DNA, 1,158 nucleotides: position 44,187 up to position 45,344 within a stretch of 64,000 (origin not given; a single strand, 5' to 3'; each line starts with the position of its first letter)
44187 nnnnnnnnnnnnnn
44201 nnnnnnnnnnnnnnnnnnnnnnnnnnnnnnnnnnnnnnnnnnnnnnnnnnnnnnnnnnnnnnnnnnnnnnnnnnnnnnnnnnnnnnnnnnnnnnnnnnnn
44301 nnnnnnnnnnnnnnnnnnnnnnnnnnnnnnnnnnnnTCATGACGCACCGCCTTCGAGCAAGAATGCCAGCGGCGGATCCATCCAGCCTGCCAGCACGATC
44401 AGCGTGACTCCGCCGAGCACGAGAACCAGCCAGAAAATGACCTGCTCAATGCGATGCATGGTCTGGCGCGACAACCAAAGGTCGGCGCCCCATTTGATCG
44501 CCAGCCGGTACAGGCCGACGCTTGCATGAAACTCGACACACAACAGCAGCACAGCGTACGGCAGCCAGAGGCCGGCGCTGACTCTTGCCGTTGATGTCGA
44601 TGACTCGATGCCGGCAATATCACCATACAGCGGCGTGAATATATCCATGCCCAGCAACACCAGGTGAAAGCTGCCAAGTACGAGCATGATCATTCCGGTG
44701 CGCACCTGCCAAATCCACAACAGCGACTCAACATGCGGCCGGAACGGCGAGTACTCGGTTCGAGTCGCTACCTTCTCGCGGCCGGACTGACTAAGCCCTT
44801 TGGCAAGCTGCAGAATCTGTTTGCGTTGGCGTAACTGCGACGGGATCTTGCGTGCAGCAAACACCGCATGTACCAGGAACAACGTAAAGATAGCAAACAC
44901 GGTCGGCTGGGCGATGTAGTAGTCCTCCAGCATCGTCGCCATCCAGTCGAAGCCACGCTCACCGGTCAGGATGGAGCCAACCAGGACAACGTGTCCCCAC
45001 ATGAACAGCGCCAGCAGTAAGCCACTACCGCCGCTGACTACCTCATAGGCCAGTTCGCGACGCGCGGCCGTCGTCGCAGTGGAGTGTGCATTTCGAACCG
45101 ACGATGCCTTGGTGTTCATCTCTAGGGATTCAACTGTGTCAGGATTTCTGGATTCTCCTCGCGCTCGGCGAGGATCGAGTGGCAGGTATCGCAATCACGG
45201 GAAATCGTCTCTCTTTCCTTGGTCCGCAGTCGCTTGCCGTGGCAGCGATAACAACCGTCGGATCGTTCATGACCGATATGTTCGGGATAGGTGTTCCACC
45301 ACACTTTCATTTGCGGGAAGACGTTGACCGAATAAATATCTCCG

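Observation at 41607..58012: Composite extracellular-electron-transfer island: Shewanella-type mtrCAB facing an operon of Geobacter-type quinol oxidases fused to a quinol:fumarate reductase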

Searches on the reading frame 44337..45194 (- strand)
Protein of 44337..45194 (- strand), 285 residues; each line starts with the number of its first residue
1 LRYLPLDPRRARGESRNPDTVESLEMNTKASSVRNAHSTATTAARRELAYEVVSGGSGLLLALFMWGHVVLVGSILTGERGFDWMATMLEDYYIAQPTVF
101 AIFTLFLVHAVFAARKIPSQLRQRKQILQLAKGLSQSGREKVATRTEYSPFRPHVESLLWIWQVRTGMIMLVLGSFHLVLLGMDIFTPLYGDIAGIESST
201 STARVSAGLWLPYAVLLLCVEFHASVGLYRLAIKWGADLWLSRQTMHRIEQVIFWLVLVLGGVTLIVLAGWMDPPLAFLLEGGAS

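Call 4: search_protein_families(library=pfam, proteins=[window:44337-45194:-], max_evalue=0.01)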
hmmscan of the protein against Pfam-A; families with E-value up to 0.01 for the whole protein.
window:44337-45194:- (285 aa): 1 family
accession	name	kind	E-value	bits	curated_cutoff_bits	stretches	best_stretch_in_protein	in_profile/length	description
PF01127.27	Sdh_cyt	-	6e-11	42.9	25.8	1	148-260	11-118/122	Succinate dehydrogenase/Fumarate reductase transmembrane subunit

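Call 5: search_protein_families(library=ncbifam, proteins=[window:44337-45194:-], max_evalue=0.01)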
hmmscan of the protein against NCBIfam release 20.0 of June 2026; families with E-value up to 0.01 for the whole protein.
window:44337-45194:- (285 aa): 3 families
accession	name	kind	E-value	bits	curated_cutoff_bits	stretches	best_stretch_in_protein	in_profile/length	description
NF010072.0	PRK13553.1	equivalog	2.5e-33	115.7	187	1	49-266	23-227/257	fumarate reductase cytochrome b subunit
NF010073.0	PRK13554.1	subfamily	1.9e-18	67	221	1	34-266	8-222/241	fumarate reductase cytochrome b-556 subunit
TIGR02046.1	sdhC_b558_fam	subfamily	6.4e-07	29.2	96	1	50-268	5-205/212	succinate dehydrogenase (or fumarate reductase) cytochrome b subunit, b558 family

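Call 29: search_solved_structures(query=window:44337-45119:-, max_evalue=0.01, show_alignments=1)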
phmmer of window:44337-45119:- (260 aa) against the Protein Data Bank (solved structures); distinct sequences matched with E-value up to 0.01: 6.
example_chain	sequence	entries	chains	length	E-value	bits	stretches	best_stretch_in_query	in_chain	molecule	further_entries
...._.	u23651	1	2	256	5.3e-17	65.6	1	29-223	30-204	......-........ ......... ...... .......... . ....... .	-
1qlb_C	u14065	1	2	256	5.3e-17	65.6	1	29-223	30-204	FUMARATE REDUCTASE CYTOCHROME B SUBUNIT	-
1e7p_C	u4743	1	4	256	1.2e-16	64.4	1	29-223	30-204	Fumarate reductase cytochrome b subunit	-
2bs3_C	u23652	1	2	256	1.5e-16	64.1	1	29-223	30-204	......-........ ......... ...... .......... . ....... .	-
5xmj_C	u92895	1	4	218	1.7e-16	63.9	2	25-96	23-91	fumarate reductase respiratory complex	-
2bs4_C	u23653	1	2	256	1.1e-15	61.3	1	29-223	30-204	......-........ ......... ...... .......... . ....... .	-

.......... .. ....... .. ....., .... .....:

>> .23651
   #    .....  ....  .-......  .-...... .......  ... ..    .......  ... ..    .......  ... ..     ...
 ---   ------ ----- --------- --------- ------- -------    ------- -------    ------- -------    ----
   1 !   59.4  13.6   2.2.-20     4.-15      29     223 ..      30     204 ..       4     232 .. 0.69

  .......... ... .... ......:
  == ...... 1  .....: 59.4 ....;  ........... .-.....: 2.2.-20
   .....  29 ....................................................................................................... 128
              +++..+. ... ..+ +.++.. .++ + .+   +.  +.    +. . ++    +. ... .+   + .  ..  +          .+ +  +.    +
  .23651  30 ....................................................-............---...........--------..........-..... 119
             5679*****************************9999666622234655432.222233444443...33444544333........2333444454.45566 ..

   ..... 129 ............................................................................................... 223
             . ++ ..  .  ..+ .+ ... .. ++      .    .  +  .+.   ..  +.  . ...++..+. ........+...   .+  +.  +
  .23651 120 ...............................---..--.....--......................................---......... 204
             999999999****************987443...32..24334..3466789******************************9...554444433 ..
